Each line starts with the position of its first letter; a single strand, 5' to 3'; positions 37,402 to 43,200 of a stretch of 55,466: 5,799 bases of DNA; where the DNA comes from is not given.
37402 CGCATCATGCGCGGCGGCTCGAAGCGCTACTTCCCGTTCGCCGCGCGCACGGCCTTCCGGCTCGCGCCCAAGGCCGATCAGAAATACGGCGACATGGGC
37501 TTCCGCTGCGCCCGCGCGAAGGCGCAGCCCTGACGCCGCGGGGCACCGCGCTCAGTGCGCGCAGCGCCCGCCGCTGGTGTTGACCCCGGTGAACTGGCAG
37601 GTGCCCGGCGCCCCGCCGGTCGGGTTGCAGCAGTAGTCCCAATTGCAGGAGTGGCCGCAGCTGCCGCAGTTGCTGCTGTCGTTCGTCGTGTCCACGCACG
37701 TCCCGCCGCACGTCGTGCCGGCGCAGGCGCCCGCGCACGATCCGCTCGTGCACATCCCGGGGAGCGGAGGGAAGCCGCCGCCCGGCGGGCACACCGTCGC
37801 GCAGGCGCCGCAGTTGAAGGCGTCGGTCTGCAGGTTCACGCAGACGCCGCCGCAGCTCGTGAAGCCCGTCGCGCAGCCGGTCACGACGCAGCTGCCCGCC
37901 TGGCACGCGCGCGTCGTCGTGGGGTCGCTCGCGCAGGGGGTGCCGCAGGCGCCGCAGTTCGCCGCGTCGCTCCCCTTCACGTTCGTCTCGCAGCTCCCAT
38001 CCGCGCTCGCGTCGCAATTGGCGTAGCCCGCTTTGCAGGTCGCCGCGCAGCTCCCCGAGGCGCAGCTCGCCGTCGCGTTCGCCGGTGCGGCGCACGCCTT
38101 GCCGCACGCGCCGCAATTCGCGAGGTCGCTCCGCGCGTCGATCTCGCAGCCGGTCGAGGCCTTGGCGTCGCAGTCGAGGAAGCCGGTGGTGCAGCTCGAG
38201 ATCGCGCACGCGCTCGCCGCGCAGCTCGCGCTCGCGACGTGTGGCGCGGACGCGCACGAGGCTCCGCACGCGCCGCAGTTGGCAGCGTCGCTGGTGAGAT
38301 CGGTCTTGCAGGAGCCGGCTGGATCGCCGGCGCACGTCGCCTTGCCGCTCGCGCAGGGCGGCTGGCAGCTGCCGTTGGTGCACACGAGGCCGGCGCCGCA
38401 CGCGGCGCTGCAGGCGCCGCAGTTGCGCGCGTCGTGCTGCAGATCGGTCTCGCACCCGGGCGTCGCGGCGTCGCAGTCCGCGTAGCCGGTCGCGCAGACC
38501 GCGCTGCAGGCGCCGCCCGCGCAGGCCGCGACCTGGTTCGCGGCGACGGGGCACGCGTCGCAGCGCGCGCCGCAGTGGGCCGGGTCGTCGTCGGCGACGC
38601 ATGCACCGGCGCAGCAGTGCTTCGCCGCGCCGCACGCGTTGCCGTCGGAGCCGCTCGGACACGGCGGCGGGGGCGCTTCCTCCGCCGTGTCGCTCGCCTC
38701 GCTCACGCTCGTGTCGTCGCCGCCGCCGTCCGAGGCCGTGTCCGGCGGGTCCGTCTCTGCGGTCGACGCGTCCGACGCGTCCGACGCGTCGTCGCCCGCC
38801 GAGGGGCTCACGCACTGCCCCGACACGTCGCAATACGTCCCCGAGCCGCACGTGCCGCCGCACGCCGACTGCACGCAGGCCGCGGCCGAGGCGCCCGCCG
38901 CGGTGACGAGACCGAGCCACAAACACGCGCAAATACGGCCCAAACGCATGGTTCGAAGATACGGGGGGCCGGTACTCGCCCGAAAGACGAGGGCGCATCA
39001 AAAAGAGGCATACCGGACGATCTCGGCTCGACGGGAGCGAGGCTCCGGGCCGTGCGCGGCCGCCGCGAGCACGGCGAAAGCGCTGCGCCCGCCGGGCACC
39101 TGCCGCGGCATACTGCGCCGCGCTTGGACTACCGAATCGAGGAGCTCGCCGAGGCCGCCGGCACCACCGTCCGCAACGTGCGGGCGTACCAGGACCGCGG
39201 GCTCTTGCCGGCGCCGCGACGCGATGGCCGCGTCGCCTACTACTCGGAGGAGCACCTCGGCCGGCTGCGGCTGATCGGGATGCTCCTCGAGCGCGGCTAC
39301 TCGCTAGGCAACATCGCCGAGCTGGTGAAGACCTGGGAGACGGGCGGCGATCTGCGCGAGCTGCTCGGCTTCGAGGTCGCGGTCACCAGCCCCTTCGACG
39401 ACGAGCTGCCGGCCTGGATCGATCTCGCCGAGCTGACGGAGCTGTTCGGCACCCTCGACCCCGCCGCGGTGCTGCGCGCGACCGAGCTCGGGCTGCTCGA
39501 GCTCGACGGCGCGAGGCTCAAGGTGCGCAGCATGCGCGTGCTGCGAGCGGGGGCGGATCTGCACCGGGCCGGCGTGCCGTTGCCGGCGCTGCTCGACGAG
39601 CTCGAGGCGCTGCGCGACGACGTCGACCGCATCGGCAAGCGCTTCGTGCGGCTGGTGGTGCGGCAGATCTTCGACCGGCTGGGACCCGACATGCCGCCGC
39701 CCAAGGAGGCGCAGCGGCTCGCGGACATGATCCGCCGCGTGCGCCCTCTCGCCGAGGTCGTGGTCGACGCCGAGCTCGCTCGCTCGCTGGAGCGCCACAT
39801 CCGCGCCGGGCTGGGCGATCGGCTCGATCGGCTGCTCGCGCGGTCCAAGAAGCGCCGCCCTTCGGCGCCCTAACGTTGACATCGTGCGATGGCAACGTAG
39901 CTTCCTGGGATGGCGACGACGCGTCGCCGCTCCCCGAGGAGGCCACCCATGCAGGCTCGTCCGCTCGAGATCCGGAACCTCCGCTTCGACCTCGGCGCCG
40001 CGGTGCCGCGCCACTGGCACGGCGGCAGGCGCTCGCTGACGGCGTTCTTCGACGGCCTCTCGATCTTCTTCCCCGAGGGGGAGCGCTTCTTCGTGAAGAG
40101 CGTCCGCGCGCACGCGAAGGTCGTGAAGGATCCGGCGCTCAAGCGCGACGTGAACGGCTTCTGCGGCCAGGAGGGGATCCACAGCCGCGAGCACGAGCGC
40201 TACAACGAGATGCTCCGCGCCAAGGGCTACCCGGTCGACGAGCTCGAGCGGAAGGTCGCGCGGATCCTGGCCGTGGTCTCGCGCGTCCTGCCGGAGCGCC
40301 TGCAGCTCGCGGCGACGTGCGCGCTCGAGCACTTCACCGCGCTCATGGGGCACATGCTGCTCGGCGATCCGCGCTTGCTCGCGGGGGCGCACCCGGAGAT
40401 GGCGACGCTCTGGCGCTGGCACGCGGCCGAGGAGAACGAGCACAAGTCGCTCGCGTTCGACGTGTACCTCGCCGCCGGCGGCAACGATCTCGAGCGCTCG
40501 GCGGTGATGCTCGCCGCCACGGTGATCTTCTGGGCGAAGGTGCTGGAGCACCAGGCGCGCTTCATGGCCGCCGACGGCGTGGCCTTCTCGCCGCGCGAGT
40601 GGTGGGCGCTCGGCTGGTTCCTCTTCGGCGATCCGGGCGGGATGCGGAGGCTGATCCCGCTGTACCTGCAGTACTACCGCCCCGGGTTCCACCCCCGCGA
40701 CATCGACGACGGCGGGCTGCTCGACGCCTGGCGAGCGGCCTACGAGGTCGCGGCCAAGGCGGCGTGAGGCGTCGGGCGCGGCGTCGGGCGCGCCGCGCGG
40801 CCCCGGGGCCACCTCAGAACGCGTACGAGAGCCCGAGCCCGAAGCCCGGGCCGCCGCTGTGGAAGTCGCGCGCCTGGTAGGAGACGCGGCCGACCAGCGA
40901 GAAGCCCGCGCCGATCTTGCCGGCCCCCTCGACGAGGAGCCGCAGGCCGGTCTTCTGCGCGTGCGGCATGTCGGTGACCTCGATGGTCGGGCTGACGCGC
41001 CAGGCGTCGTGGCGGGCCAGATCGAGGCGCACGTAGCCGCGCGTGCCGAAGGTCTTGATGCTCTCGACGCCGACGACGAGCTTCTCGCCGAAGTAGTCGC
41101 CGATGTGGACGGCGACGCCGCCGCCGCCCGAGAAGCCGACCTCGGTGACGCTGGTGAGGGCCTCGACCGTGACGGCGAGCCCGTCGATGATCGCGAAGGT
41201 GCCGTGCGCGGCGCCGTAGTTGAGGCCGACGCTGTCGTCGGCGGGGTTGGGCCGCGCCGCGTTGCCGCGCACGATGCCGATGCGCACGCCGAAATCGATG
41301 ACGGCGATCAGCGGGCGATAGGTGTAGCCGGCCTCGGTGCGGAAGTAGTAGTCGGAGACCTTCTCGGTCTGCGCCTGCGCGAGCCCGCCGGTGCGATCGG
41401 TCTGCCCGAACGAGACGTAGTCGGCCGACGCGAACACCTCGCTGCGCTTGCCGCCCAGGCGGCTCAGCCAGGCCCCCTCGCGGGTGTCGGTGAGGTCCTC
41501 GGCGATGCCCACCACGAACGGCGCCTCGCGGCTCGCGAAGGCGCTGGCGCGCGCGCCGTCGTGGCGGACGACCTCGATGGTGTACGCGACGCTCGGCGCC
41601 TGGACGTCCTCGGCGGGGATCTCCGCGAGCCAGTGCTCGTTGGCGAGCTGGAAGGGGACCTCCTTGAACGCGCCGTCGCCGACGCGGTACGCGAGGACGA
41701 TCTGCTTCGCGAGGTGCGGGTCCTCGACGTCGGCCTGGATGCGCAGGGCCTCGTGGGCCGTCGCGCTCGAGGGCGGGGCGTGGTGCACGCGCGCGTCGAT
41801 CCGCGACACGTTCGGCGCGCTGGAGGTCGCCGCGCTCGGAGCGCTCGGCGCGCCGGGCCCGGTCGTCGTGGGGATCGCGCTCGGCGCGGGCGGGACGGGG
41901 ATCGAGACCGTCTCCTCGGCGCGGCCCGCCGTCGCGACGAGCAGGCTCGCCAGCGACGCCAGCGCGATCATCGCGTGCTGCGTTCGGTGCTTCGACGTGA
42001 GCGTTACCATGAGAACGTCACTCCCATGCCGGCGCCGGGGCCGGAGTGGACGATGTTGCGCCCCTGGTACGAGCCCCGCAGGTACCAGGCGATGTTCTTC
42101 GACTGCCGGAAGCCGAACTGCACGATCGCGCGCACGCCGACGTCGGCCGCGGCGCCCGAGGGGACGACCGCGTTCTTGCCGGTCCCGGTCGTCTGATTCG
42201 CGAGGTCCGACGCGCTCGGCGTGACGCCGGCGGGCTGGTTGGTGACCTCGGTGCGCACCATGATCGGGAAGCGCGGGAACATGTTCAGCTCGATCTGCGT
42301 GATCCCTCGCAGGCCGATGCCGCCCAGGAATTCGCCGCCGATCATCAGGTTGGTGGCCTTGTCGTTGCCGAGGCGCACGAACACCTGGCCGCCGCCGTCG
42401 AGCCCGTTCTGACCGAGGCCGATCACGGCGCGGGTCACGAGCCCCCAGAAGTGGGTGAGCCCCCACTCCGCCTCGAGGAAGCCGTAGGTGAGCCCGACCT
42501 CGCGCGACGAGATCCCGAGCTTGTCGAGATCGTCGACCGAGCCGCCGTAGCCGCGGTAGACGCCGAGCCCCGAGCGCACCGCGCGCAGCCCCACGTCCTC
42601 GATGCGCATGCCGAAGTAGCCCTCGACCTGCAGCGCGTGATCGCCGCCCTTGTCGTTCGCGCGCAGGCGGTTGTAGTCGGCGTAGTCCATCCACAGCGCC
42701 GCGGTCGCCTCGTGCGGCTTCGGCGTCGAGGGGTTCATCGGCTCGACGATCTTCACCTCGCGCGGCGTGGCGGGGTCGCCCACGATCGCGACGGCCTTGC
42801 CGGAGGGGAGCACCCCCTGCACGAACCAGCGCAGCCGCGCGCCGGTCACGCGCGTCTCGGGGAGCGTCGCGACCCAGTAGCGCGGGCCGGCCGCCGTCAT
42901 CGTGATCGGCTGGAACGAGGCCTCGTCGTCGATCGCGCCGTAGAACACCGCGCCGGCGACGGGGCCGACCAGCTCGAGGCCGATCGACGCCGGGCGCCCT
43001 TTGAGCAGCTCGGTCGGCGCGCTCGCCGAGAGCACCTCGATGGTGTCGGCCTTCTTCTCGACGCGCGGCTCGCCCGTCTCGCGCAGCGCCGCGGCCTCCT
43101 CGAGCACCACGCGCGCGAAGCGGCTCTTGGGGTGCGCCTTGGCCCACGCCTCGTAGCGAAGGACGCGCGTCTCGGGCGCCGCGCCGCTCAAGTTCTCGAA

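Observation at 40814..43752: Translationally coupled pair of paralogous, unannotated outer-membrane beta-barrel proteins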

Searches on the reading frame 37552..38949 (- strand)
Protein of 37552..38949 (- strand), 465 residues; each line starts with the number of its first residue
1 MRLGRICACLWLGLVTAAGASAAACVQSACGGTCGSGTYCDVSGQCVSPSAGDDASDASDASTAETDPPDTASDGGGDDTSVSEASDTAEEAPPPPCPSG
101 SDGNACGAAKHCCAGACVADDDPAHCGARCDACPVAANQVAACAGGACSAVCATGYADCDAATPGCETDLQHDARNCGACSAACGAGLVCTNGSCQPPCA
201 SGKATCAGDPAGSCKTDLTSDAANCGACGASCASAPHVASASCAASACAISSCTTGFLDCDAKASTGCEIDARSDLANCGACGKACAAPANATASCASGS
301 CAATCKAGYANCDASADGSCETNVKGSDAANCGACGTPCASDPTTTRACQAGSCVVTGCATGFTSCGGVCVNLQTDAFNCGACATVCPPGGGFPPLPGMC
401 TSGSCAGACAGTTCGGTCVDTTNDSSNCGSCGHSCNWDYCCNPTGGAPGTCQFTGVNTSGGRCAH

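Call 21: search_protein_families(library=pfam, proteins=[window:37552-38949:-], max_evalue=0.01)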
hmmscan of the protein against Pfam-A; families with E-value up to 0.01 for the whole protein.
window:37552-38949:- (465 aa): 2 families
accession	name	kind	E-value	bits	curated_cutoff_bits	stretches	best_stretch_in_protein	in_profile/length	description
PF04885.19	Stig1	-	9.4e-06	26.4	24.1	0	350-391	35-75/85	Stigma-specific STIG1-like protein family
PF21671.2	CPL1-like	-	0.00039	20.9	27.4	1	217-258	5-51/60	Protein CPL1-like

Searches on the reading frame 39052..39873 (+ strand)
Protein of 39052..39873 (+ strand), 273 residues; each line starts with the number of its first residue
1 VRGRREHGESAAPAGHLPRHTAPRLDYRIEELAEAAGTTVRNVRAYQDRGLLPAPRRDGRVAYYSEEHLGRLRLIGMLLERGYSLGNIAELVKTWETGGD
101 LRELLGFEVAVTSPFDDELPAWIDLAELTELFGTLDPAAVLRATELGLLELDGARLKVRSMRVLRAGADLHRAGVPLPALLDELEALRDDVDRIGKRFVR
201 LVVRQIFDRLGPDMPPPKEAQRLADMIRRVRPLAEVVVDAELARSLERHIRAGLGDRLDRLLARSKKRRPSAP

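Call 21: search_protein_families(library=pfam, proteins=[window:39052-39873:+], max_evalue=0.01)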
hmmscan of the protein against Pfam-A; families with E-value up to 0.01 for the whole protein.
window:39052-39873:+ (273 aa): 2 families
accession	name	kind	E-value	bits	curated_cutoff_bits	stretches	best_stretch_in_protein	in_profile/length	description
PF13411.12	MerR_1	-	6.6e-21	74.6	21.6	1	27-93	1-67/69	MerR HTH family regulatory protein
PF00376.29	MerR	-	2.2e-08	34.2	28.2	1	28-63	1-37/38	MerR family regulatory protein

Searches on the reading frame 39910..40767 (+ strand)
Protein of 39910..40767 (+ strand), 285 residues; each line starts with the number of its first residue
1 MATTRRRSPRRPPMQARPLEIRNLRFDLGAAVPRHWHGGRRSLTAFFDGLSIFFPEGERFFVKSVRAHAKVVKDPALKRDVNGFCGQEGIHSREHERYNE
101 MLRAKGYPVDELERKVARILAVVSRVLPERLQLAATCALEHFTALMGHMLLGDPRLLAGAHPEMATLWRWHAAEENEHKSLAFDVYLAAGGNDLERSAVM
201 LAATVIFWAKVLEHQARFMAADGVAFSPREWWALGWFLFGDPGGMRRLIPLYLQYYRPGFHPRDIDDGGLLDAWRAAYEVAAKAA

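Call 21: search_protein_families(library=pfam, proteins=[window:39910-40767:+], max_evalue=0.01)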
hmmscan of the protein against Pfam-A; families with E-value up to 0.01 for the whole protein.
window:39910-40767:+ (285 aa): 2 families
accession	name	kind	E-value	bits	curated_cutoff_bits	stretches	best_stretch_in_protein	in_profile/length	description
PF10118.14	Metal_hydrol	-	3.1e-88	296.1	33.2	1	21-266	2-247/247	Predicted metal-dependent hydrolase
PF17918.6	TetR_C_15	-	0.00085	20.4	26.8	1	100-167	36-103/108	Tetracyclin repressor-like, C-terminal domain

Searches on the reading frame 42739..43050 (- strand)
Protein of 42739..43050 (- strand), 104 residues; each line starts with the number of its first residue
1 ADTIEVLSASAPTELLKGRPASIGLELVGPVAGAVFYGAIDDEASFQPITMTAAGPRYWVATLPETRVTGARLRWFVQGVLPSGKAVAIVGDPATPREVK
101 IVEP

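Call 42: search_protein_families(library=pfam, proteins=[window:42739-43050:-], max_evalue=10)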
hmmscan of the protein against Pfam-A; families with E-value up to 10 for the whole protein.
seq(104 aa): 1 family
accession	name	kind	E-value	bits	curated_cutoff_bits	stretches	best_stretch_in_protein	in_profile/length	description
PF06832.18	BiPBP_C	-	0.049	14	26.8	1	23-59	10-48/90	Penicillin-Binding Protein C-terminus Family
